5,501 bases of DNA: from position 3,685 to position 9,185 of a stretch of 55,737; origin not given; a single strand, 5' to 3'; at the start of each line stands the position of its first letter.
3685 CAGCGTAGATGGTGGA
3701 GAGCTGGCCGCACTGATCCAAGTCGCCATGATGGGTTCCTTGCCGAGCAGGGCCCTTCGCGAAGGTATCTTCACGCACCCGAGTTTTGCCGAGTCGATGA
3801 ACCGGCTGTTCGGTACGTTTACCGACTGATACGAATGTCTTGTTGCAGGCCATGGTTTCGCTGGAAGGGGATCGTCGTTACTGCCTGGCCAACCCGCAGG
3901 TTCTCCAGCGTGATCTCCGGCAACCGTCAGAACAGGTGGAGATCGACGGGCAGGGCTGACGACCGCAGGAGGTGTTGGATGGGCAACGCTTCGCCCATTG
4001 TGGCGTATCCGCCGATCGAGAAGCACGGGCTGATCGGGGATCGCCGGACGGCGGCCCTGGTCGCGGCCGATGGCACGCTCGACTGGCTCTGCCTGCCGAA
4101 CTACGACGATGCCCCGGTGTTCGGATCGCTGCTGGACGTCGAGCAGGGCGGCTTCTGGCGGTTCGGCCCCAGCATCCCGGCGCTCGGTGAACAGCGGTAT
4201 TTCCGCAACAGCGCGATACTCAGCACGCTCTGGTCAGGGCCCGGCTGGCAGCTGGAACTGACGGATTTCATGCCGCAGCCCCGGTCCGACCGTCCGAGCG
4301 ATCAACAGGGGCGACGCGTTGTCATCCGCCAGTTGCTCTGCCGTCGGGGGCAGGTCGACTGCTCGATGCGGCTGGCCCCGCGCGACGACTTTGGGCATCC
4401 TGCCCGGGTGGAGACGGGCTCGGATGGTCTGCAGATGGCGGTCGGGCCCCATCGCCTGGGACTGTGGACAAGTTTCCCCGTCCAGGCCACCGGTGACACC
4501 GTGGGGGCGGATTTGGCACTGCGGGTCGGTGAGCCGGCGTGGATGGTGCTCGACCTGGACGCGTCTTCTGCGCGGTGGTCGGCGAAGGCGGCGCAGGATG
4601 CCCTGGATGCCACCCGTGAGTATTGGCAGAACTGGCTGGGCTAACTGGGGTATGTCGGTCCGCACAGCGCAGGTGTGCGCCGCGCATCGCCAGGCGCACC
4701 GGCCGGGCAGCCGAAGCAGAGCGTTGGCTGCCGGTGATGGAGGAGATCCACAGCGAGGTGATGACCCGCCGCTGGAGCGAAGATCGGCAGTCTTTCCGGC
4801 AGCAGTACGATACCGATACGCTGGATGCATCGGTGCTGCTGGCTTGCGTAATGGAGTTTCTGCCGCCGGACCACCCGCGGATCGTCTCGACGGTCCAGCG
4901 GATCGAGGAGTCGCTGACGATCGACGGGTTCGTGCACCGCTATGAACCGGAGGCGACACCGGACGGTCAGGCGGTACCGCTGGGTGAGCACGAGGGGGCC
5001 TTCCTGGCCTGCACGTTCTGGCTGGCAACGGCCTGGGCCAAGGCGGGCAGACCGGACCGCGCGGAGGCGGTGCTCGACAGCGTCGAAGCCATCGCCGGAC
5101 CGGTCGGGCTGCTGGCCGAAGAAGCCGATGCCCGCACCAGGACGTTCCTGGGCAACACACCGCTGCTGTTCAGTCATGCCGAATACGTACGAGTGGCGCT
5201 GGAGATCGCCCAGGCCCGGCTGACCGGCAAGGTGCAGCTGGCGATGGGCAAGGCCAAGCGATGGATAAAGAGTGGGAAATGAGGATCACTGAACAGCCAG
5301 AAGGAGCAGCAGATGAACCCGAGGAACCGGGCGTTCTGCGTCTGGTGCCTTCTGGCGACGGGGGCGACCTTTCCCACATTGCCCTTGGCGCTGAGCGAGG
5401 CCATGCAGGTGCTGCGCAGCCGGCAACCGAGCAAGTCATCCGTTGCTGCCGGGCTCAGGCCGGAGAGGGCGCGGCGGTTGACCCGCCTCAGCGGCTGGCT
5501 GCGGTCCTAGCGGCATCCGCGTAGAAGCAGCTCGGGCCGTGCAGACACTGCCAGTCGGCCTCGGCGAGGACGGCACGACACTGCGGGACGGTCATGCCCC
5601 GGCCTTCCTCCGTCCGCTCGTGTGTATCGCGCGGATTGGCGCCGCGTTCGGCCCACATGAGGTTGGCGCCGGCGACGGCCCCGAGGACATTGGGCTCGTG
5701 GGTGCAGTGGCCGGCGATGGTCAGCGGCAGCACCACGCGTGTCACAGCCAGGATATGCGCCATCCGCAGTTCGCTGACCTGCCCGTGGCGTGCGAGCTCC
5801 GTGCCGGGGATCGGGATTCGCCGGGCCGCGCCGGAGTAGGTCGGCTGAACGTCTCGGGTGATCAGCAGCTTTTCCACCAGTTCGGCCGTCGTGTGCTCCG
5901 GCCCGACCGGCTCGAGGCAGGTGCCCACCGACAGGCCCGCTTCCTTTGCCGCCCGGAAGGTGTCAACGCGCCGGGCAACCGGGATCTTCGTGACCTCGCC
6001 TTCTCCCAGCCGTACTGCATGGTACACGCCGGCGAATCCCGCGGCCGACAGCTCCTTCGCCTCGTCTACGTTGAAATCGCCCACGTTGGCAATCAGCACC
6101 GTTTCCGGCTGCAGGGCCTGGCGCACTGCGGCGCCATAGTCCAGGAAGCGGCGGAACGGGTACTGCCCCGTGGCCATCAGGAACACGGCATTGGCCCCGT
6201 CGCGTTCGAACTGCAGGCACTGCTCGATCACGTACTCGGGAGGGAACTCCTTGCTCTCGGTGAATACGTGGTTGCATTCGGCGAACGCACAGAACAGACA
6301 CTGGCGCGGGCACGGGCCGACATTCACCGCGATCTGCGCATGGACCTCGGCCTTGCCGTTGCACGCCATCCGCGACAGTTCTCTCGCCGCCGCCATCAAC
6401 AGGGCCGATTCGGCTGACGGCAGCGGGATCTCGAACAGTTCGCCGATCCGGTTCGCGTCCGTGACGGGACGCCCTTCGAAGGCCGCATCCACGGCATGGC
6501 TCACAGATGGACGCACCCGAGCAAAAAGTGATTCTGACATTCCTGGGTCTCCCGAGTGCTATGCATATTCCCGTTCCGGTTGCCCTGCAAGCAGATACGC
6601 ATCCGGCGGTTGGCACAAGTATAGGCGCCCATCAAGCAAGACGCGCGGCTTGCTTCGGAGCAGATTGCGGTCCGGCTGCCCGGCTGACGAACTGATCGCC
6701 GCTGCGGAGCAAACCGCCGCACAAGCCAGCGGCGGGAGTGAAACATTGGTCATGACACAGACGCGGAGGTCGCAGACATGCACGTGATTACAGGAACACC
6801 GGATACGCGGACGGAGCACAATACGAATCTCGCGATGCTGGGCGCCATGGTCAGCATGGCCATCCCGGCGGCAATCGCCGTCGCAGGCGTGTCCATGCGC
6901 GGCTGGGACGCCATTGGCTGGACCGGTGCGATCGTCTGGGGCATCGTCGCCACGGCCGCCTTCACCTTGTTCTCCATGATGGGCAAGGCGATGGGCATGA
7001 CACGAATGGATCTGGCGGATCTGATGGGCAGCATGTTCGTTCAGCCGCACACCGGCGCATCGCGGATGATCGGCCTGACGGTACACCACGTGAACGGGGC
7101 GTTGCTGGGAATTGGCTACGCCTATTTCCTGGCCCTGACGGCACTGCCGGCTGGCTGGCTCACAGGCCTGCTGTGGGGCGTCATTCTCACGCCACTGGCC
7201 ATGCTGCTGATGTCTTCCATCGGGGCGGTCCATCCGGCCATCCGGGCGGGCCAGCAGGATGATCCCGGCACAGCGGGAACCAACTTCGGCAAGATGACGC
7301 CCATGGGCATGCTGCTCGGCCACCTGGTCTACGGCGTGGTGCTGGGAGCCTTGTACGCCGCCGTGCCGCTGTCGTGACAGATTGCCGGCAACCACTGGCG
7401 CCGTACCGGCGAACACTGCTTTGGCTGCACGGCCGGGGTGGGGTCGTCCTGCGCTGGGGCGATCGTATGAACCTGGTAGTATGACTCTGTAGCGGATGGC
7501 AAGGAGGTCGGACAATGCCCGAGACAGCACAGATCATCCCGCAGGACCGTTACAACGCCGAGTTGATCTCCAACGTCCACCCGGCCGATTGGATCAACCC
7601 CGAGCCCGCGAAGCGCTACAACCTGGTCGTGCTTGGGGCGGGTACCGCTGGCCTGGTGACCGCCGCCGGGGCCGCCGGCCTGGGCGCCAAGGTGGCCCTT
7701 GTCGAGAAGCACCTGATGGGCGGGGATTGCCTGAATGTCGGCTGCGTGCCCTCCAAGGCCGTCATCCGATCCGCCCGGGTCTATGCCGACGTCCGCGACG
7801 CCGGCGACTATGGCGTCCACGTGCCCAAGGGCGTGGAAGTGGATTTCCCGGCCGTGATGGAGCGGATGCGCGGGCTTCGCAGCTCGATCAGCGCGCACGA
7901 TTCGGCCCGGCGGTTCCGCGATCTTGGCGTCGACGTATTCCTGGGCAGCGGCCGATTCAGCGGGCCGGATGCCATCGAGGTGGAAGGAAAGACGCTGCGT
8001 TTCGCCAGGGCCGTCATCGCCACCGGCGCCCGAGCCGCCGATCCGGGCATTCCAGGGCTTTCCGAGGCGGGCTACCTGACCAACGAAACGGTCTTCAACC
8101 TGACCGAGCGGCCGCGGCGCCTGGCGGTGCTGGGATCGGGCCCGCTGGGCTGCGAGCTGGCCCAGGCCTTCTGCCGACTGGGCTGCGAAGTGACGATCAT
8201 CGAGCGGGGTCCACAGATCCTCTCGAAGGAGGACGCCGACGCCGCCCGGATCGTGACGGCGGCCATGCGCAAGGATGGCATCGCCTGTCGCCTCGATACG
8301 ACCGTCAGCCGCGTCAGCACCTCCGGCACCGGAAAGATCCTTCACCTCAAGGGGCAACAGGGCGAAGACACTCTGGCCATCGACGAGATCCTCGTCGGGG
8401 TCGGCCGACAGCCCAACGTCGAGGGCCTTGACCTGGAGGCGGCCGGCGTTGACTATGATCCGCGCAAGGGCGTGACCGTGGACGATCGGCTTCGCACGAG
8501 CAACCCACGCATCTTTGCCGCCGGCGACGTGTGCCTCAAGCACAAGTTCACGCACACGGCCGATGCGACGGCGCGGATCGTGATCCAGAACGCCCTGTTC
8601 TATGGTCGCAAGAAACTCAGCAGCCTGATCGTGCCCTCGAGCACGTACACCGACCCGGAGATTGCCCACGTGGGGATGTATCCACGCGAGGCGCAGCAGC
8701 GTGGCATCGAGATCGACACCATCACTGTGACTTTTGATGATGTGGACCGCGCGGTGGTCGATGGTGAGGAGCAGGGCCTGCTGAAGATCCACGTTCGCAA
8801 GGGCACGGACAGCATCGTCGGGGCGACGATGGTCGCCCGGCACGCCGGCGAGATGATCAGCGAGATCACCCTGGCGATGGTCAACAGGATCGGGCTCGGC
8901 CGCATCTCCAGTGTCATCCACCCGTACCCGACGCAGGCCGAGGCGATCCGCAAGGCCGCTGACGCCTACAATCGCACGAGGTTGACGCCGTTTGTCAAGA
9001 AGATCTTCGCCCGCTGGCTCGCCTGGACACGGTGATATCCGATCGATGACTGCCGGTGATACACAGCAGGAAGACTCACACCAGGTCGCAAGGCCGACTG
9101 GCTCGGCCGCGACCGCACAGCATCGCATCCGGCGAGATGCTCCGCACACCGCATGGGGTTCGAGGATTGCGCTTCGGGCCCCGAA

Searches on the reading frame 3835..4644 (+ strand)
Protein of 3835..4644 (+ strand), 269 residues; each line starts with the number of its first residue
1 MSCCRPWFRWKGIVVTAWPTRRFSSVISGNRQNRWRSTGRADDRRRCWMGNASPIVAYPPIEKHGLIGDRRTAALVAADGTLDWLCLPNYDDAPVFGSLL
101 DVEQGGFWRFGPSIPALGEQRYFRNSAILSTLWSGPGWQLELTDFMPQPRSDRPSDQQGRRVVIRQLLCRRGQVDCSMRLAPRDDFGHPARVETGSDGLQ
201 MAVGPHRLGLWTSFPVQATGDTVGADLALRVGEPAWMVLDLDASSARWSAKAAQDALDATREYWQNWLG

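Call 85: search_protein_families(library=pfam, proteins=[window:3835-4644:+], max_evalue=0.0001)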
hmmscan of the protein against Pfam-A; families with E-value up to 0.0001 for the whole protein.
window:3835-4644:+ (269 aa): 1 family
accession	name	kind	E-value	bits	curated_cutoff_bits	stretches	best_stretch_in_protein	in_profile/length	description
PF19291.4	TREH_N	-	1e-19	71.1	23.1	1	44-205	2-148/211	Trehalase-like, N-terminal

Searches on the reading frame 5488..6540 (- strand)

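Call 85: search_protein_families(library=pfam, proteins=[window:5488-6540:-], max_evalue=0.0001)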
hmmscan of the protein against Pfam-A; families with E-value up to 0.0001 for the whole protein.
window:5488-6540:- (350 aa): 1 family
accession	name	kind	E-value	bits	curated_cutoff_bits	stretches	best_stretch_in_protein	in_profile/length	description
PF04055.27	Radical_SAM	-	4.2e-08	34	29.5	1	77-223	7-160/166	Radical SAM superfamily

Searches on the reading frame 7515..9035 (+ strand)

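Call 85: search_protein_families(library=pfam, proteins=[window:7515-9035:+], max_evalue=0.0001)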
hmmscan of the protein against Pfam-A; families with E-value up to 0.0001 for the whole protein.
window:7515-9035:+ (506 aa): 9 families
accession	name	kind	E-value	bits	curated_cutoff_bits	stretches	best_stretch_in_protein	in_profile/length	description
PF07992.20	Pyr_redox_2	-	6.6e-65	219.8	26.1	1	35-350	1-288/291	Pyridine nucleotide-disulphide oxidoreductase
PF02852.28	Pyr_redox_dim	-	1.1e-28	100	25.3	1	373-482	1-110/110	Pyridine nucleotide-disulphide oxidoreductase, dimerisation domain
PF00070.33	Pyr_redox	-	7.4e-25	87.7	22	1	202-277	1-76/82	Pyridine nucleotide-disulphide oxidoreductase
PF01134.28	GIDA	-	6.5e-08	32.5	22.1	1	37-97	2-60/391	Glucose inhibited division protein A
PF13450.12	NAD_binding_8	-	7.6e-07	29.8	21.9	0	39-72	1-35/68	NAD(P)-binding Rossmann-like domain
PF01262.27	AlaDh_PNT_C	-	1.3e-06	28.5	23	0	35-65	29-59/214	Alanine dehydrogenase/PNT, C-terminal domain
PF13738.12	Pyr_redox_3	-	5.7e-06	26.2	30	0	157-337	119-305/305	Pyridine nucleotide-disulphide oxidoreductase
PF03486.20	HI0933_like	-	1.9e-05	24.7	50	0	36-66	2-32/244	HI0933-like protein Rossmann domain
PF02737.24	3HCDH_N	-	5.7e-05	23.6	22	0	203-269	2-69/180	3-hydroxyacyl-CoA dehydrogenase, NAD binding domain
